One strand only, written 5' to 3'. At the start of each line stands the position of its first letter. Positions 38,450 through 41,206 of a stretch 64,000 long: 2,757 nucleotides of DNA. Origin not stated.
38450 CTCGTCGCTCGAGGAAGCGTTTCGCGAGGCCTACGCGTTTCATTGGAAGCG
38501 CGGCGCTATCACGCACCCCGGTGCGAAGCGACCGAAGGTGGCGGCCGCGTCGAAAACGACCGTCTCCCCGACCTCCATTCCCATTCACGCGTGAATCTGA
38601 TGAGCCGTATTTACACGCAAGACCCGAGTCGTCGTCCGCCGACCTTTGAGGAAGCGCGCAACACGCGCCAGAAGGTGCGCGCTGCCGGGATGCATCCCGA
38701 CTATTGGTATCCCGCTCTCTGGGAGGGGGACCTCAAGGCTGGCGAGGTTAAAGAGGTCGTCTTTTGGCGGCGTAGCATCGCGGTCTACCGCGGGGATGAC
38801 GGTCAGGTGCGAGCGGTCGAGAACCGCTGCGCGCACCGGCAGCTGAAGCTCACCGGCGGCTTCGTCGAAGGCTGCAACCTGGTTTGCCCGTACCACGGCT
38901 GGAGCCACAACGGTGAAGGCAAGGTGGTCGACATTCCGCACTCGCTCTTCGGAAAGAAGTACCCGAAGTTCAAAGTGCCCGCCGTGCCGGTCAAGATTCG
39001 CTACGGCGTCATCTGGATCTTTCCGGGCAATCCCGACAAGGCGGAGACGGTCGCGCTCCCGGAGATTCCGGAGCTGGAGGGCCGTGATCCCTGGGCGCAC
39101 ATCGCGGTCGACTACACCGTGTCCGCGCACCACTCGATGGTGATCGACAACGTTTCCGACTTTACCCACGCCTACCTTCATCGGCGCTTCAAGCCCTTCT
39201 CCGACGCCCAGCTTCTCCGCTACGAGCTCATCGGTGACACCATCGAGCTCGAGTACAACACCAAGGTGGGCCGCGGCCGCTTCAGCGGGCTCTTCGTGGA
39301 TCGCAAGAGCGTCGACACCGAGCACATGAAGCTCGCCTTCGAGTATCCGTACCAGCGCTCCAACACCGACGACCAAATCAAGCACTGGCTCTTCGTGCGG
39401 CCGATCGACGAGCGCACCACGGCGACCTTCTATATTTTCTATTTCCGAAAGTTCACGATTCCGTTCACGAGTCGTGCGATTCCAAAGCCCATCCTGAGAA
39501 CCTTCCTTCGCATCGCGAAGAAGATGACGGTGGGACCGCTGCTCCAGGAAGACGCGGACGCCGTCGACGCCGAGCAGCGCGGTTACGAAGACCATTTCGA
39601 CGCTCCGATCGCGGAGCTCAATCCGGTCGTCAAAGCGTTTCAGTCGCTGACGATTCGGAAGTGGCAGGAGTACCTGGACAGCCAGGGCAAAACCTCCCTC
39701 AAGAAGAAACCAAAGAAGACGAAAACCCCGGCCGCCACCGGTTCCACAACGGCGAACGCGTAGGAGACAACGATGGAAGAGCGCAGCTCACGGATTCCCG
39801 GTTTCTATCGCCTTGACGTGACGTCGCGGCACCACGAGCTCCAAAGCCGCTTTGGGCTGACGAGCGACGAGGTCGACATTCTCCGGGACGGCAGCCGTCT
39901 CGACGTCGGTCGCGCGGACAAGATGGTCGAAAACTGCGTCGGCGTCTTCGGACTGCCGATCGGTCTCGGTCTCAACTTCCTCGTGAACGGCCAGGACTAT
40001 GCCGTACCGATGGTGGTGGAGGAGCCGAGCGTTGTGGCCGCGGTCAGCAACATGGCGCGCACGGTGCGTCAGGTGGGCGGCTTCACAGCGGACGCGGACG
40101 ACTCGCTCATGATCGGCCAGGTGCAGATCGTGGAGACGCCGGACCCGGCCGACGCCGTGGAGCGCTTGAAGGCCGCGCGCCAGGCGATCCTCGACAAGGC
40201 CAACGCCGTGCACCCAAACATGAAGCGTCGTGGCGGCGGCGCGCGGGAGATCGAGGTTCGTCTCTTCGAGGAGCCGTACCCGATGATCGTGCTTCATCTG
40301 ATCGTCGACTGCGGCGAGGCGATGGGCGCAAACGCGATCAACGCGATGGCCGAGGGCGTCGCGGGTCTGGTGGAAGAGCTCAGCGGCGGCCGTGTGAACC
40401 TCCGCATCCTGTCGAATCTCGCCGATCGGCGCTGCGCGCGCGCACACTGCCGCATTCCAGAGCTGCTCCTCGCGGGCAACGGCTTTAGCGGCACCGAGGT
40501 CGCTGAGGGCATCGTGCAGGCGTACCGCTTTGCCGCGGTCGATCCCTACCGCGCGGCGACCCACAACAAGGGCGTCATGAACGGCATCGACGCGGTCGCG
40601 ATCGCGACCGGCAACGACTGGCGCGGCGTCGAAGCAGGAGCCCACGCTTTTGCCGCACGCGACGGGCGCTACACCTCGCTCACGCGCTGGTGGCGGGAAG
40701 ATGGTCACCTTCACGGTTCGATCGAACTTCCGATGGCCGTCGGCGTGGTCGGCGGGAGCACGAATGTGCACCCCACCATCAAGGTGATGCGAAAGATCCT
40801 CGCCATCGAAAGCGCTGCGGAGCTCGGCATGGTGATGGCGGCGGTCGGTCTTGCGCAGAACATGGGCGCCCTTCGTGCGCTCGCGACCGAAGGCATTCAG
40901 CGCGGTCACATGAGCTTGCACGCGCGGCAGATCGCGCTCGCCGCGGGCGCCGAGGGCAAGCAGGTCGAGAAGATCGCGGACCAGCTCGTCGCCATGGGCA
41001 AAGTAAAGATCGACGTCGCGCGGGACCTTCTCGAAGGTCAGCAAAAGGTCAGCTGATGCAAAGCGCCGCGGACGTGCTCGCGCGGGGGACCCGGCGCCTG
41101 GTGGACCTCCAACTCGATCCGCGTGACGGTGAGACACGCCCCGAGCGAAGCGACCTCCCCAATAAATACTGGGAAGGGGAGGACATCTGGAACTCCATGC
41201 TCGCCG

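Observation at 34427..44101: Compact six-gene sterol biosynthesis operon in a bacterium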

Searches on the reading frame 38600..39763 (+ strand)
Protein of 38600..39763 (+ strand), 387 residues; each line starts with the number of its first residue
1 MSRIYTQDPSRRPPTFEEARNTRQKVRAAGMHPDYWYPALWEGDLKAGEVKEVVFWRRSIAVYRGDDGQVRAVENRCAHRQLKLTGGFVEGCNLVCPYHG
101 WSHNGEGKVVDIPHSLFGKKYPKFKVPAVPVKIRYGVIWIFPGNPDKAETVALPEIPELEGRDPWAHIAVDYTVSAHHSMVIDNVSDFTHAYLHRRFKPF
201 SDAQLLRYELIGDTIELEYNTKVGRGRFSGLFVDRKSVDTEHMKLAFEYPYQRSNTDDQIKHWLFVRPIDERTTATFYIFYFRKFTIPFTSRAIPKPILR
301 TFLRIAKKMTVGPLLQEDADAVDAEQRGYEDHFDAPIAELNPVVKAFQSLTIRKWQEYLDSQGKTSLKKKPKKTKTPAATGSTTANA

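Call 9: search_protein_families(library=pfam, proteins=[window:38600-39763:+])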
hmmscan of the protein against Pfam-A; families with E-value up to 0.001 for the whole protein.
window:38600-39763:+ (387 aa): 3 families
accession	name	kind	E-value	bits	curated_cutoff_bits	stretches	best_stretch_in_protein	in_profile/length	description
PF00355.32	Rieske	-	1.1e-20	73.8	20.3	1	36-115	2-81/88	Rieske [2Fe-2S] domain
PF19112.6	VanA_C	-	2.9e-10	41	23.5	1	174-358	1-189/193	Vanillate O-demethylase oxygenase C-terminal domain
PF19298.5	KshA_C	-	0.0007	20.2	23.3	0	148-220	11-79/207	3-Ketosteroid 9alpha-hydroxylase C-terminal domain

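Call 10: search_protein_families(library=ncbifam, proteins=[window:38600-39763:+])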
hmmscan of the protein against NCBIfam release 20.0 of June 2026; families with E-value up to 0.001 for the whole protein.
window:38600-39763:+ (387 aa): 11 families
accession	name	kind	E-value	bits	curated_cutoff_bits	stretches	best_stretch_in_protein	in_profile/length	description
NF052579.1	BetMthstMoxSdmAMthl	equivalog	3.6e-119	397.8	600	1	22-363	4-347/351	4beta-methylsterol monooxygenase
NF042946.1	3PPDioc_HcaE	equivalog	4.7e-08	32.4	830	1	46-114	50-119/450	3-phenylpropionate/cinnamic acid dioxygenase subunit alpha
NF007422.0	PRK09965.1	equivalog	1.9e-07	31.1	113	1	44-101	11-66/106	bifunctional 3-phenylpropionate/cinnamic acid dioxygenase ferredoxin subunit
TIGR02377.1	MocE_fam_FeS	subfamily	2.9e-07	30.5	136.15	1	55-123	21-90/101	MocE family 2Fe-2S type ferredoxin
NF058607.1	GlBtMonoOxGbcA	equivalog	3e-07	29.2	670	1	58-141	79-162/420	glycine betaine monooxygenase oxygenase subunit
NF041683.1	ant_diox_AndAb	equivalog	7.5e-07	29.3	150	1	36-99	2-64/100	anthranilate 1,2-dioxygenase ferredoxin subunit AndAb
TIGR03229.1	benzo_1_2_benA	equivalog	1.3e-05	24.3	780.95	1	55-112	59-117/433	benzoate 1,2-dioxygenase large subunit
NF041684.1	ant_diox_AndAc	equivalog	5e-05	22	750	1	57-114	69-127/418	anthranilate 1,2-dioxygenase large subunit AndAc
NF042948.2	3PPDioc_HcaC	equivalog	7.3e-05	23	150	1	43-100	10-67/105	3-phenylpropionate/cinnamic acid dioxygenase ferredoxin subunit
TIGR02378.1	nirD_assim_sml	equivalog_domain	0.00024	21.2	74.65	1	52-104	18-75/105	nitrite reductase small subunit NirD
TIGR03228.1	anthran_1_2_A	equivalog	0.00027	19.8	671.9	1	54-112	58-117/438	anthranilate 1,2-dioxygenase large subunit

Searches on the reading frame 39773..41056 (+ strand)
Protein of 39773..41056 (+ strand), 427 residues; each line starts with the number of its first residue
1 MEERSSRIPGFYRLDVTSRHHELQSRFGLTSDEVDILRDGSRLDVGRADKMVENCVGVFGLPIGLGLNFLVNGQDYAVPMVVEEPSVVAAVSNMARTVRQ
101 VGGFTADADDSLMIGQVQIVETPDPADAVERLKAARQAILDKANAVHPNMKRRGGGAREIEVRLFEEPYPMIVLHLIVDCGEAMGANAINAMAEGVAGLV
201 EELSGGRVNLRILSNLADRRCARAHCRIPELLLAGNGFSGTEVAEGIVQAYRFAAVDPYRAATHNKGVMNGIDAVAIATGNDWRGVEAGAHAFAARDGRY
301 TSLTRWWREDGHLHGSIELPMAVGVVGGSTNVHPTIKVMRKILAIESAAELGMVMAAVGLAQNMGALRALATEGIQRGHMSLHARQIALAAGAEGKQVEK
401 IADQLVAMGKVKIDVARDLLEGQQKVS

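Call 9: search_protein_families(library=pfam, proteins=[window:39773-41056:+])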
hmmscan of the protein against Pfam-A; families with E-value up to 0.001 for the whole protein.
window:39773-41056:+ (427 aa): 1 family
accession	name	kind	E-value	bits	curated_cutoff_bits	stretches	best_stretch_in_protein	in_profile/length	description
PF00368.23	HMG-CoA_red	-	1.1e-106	357.4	27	1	18-384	4-368/368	Hydroxymethylglutaryl-coenzyme A reductase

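Call 10: search_protein_families(library=ncbifam, proteins=[window:39773-41056:+])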
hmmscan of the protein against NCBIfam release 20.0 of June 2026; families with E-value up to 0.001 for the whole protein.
window:39773-41056:+ (427 aa): 3 families
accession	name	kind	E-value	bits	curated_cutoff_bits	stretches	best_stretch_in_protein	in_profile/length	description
TIGR00532.1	HMG_CoA_R_NAD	equivalog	1.8e-119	399.5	259.95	1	4-384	20-395/395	hydroxymethylglutaryl-CoA reductase, degradative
TIGR00533.1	HMG_CoA_R_NADP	equivalog_domain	1.7e-11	43.8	441.8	1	44-203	54-214/402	hydroxymethylglutaryl-CoA reductase (NADPH)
TIGR00920.1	2A060605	subfamily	3.3e-05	22.2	778.35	1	52-131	525-603/887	hydroxymethylglutaryl-CoA reductase (NADPH)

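Call 80: search_solved_structures(query=window:39773-41056:+, show_alignments=1, max_evalue=1e-20)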
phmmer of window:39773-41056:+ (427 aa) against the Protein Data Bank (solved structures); distinct sequences matched with E-value up to 1e-20: 11.
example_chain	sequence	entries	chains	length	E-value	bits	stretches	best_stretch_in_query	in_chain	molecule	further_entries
6dio_A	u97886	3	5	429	8e-130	436.7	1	5-420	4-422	3-hydroxy-3-methylglutaryl coenzyme A reductase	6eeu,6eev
9v7y_A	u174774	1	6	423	1.4e-127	429.4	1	6-422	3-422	3-hydroxy-3-methylglutaryl coenzyme A reductase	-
1qax_A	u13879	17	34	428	1.4e-127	429.3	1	5-421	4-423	PROTEIN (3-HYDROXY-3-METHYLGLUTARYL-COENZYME A REDUCTASE) | 3-hydroxy-3-methylglutaryl-coenzyme A reductase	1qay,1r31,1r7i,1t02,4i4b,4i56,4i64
6p7k_A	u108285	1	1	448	1.5e-119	402.9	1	6-423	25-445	3-hydroxy-3-methylglutaryl coenzyme A reductase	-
5wpj_A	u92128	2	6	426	1.2e-100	340.6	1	18-422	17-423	3-hydroxy-3-methylglutaryl coenzyme A reductase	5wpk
3qae_A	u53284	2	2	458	2.4e-99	336.4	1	15-422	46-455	3-hydroxy-3-methylglutaryl-coenzyme a reductase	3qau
7m3h_A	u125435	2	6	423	3.8e-94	319.2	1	11-416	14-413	Hydroxymethylglutaryl-CoA reductase, degradative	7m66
7m1z_A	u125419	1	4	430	4.1e-94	319.2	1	11-416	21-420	acetyl-CoA C-acetyltransferase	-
7n7s_A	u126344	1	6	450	2.7e-65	224.3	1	49-393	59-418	Hydroxymethylglutaryl-CoA reductase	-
9zw9_A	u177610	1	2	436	7.9e-52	179.9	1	50-388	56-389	Probable 3-hydroxy-3-methylglutaryl-coenzyme A reductase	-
9zw6_A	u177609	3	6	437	8e-52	179.9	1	50-388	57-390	Probable 3-hydroxy-3-methylglutaryl-coenzyme A reductase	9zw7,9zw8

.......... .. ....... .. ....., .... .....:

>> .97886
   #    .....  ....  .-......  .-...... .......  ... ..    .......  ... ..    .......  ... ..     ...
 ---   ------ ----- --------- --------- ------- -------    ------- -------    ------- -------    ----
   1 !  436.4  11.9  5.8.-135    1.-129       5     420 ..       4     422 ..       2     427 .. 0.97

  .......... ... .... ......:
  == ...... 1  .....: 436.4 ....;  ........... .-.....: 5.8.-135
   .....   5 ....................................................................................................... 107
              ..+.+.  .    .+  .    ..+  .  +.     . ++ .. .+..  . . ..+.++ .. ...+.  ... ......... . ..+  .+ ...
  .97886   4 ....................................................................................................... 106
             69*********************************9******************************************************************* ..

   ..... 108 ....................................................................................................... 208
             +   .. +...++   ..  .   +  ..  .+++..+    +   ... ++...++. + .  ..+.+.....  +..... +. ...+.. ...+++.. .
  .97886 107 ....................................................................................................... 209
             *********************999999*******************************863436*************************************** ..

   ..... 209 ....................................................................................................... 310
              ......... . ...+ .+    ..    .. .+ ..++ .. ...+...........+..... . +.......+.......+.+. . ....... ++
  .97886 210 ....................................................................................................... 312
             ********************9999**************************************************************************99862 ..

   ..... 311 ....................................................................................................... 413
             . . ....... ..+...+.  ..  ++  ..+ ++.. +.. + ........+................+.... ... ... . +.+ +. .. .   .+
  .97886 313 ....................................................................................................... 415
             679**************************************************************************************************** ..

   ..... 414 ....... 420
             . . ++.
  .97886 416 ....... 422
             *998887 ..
